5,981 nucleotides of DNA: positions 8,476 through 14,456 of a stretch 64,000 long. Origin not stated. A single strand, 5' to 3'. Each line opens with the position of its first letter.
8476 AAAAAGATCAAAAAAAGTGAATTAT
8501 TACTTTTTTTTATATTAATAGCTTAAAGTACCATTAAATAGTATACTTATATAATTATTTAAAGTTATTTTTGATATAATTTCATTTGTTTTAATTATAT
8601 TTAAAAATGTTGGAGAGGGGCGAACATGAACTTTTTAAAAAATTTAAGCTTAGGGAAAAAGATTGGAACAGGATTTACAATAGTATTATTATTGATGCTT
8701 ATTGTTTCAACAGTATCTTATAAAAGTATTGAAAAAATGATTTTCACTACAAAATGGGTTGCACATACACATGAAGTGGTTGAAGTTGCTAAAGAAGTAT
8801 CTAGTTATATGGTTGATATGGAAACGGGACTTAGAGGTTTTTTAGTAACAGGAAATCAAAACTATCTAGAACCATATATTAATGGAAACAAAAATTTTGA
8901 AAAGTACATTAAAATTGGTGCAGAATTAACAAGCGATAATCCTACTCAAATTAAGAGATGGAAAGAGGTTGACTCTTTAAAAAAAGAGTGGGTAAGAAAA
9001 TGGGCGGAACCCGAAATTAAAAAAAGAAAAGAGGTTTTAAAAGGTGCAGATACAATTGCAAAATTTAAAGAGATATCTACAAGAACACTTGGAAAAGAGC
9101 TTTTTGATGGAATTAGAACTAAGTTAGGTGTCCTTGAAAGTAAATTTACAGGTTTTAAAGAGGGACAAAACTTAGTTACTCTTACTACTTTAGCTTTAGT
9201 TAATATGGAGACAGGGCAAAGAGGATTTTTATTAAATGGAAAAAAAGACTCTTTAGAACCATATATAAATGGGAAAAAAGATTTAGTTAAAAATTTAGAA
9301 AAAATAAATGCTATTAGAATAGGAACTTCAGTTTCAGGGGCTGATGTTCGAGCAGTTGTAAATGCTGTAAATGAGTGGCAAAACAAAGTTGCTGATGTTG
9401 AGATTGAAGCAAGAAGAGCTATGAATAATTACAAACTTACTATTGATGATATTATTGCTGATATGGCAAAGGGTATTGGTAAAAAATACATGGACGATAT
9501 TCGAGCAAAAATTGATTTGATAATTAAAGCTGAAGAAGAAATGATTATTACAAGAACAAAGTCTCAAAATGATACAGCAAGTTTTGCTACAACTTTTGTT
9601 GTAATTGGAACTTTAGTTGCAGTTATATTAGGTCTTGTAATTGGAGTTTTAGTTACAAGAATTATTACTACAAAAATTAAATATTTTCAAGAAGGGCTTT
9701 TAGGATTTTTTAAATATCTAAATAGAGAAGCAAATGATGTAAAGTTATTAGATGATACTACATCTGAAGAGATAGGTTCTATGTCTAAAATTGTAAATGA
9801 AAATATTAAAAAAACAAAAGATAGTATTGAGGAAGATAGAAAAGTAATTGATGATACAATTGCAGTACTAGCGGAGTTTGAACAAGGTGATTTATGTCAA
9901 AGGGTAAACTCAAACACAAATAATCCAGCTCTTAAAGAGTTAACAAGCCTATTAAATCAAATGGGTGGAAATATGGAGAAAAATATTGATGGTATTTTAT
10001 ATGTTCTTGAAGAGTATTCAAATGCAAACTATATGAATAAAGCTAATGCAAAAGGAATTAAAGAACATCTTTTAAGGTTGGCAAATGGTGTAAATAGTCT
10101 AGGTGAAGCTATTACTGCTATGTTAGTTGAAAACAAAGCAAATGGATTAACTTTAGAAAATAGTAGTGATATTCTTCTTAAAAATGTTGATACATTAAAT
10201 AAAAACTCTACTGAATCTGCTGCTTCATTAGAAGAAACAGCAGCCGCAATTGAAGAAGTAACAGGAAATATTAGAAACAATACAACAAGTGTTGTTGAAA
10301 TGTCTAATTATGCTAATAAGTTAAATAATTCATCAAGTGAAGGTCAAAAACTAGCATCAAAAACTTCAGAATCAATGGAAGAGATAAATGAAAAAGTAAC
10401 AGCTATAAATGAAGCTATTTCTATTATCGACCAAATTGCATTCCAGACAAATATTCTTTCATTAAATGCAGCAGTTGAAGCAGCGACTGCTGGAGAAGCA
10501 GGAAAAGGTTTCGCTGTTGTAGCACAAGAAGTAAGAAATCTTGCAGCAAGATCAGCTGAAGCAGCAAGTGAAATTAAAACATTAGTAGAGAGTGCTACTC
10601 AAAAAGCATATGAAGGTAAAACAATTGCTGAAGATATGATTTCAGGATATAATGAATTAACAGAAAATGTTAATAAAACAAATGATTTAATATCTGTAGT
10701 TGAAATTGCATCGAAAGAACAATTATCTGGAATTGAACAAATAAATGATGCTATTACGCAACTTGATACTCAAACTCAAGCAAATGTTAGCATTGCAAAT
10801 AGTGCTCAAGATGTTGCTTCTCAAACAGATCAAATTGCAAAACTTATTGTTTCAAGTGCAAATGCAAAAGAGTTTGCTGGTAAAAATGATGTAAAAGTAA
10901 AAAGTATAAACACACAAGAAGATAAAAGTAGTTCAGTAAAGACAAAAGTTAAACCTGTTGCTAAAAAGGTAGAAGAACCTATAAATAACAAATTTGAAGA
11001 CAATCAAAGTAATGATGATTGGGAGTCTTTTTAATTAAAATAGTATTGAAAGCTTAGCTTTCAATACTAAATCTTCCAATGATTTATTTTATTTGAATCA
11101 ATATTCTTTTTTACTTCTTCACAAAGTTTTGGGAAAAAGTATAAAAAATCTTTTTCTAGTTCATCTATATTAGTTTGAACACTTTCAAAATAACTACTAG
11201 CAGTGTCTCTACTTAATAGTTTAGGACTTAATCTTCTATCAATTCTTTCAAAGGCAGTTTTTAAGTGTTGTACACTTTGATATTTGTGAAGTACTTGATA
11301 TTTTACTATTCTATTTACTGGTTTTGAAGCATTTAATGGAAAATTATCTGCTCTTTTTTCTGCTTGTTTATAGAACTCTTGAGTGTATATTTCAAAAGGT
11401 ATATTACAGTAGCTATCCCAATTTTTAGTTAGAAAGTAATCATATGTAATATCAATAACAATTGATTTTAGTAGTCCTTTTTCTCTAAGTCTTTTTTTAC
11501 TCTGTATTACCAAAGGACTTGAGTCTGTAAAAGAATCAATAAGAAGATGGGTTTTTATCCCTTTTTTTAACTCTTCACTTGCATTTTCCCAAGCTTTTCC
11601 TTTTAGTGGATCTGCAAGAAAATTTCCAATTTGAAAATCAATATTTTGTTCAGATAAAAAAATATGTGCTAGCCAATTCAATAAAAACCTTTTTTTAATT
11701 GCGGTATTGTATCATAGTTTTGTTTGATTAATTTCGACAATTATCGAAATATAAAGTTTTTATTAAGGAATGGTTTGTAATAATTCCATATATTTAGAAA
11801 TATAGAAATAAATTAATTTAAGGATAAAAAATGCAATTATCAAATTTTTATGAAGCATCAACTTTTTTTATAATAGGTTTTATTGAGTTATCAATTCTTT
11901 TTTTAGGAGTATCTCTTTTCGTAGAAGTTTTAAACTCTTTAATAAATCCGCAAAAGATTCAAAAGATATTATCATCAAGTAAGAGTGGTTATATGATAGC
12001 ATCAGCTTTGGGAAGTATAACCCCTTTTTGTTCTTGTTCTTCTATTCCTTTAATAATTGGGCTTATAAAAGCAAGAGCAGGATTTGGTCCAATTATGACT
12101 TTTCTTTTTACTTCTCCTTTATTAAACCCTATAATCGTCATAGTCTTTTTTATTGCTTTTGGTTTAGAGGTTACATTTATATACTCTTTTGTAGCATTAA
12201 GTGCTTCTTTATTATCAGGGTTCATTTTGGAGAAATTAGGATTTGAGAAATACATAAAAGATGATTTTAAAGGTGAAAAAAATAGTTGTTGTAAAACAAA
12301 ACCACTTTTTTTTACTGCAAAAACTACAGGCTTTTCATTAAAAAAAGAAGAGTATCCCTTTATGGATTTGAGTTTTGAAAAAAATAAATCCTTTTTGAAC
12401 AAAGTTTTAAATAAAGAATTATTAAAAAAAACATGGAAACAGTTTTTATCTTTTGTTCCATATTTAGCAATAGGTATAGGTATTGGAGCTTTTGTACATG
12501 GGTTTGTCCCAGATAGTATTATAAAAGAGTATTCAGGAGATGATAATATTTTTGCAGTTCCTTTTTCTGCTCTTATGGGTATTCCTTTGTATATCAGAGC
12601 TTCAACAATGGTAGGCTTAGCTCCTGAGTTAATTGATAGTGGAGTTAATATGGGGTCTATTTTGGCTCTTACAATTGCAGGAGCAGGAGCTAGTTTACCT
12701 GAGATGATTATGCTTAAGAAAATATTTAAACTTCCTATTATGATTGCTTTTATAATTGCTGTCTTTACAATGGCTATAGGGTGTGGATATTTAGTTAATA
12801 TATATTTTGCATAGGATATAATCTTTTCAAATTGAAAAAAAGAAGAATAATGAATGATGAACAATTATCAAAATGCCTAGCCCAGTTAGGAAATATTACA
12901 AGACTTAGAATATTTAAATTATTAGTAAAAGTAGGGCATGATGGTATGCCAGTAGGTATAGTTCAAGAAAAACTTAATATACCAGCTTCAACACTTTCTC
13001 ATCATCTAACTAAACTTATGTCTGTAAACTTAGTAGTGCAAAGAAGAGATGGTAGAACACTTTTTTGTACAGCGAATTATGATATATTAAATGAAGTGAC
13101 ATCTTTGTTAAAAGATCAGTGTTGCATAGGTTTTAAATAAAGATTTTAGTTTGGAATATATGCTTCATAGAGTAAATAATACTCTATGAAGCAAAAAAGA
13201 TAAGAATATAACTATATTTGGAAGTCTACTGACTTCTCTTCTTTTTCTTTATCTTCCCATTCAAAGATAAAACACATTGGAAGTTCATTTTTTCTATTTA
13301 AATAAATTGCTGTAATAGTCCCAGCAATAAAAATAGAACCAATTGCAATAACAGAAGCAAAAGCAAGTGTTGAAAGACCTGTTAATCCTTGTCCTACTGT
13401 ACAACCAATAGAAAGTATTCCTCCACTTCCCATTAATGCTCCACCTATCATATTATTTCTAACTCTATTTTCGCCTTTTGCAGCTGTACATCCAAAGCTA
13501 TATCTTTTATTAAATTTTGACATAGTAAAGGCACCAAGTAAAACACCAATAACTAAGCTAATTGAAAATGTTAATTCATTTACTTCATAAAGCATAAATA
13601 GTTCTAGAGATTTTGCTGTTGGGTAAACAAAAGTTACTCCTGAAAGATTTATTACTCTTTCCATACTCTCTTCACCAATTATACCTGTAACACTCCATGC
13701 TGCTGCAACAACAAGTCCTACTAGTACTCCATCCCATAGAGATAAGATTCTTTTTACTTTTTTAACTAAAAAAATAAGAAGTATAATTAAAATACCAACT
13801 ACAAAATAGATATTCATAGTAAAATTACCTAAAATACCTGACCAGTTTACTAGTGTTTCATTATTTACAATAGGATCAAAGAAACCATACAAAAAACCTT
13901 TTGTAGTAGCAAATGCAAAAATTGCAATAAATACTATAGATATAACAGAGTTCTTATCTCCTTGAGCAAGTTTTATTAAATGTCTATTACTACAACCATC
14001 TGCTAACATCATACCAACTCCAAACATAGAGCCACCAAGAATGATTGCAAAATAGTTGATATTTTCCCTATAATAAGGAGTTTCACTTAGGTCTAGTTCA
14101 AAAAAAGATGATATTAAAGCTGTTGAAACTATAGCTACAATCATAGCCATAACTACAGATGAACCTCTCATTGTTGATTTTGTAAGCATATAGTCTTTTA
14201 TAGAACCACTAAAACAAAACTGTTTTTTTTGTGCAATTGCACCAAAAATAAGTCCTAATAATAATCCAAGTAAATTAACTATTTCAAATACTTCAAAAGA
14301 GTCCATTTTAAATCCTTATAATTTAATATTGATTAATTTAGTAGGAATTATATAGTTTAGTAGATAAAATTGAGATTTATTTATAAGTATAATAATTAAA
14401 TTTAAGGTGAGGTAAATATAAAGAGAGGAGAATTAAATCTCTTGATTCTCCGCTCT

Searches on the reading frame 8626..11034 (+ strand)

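Call 6: search_protein_families(library=ncbifam, proteins=[window:8626-11034:+], max_evalue=0.001)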
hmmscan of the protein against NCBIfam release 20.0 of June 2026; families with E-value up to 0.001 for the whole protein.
window:8626-11034:+ (802 aa): 7 families
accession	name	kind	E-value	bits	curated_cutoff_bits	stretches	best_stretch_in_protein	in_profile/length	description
NF041847.1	transduc_aer2_vibrio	equivalog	1.4e-55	188.9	1200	1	411-802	416-804/804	aerotaxis transducer Aer2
NF050802.1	AspChtxCcaA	equivalog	5.2e-52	177.2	1300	3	329-580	335-586/700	aspartate chemotaxis receptor CcaA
NF047851.1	MCPCitTducer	equivalog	3.2e-46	158.5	900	1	482-779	248-545/553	methyl-accepting chemotaxis citrate transducer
NF007309.0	PRK09793.1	equivalog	2e-44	152.5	903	1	516-739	280-499/533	methyl-accepting chemotaxis protein IV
NF011615.0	PRK15041.1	equivalog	9.6e-43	146.7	947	1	500-802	269-554/554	methyl-accepting chemotaxis protein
NF011622.0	PRK15048.1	equivalog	1.4e-42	146.6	900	1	466-770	232-536/553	methyl-accepting chemotaxis protein II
NF058645.1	MCPCtpMPsAe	equivalog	3.6e-17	62.3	900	1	529-747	330-538/558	methyl-accepting chemotaxis protein CtpM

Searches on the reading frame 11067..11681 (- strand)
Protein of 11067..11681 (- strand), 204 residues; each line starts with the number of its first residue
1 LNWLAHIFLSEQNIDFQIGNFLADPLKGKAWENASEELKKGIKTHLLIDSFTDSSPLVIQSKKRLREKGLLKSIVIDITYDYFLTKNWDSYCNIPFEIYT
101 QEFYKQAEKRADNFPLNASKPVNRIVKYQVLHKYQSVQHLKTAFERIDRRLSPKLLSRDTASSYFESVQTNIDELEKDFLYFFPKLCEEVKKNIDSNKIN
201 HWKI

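Call 69: search_protein_families(library=pfam, proteins=[window:11067-11681:-], max_evalue=0.001)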
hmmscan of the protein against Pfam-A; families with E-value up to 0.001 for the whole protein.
window:11067-11681:- (204 aa): 1 family
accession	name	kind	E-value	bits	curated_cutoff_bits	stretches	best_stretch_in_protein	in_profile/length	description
PF04336.18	ACP_PD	-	6.7e-51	173.4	27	1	1-186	1-183/183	Acyl carrier protein phosphodiesterase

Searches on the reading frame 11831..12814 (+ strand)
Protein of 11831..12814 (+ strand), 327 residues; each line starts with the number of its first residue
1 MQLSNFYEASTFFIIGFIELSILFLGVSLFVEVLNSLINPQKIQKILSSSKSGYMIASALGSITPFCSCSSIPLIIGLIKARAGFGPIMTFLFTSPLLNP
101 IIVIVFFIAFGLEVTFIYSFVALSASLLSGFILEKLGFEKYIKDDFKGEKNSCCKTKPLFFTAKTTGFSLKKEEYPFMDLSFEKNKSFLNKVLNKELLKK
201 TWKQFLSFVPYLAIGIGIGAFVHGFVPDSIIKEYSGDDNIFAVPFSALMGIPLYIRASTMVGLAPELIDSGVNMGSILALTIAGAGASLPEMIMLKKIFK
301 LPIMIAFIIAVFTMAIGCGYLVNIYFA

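Call 20: search_protein_families(library=pfam, proteins=[window:11831-12814:+], max_evalue=0.001)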
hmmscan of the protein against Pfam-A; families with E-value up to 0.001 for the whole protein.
window:11831-12814:+ (327 aa): 1 family
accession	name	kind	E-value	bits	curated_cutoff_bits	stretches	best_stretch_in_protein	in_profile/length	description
PF03773.19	ArsP_1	-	2.6e-56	191.4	32.3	1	11-323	7-293/294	Predicted permease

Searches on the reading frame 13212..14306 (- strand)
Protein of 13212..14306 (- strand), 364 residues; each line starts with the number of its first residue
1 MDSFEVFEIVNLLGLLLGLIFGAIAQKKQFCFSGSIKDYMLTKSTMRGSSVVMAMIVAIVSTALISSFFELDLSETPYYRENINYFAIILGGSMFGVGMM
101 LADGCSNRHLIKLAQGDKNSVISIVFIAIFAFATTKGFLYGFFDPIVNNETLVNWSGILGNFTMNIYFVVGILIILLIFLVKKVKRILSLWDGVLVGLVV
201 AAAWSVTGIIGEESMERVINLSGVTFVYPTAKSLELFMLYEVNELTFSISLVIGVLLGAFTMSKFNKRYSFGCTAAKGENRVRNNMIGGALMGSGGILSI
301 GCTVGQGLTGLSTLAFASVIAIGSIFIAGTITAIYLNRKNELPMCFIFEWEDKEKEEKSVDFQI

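Call 20: search_protein_families(library=pfam, proteins=[window:13212-14306:-], max_evalue=0.001)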
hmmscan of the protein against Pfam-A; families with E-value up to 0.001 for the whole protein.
window:13212-14306:- (364 aa): 1 family
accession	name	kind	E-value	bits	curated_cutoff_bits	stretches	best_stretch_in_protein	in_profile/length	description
PF04143.19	Sulf_transp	-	1.7e-47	163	27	1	29-330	3-308/310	Sulphur transport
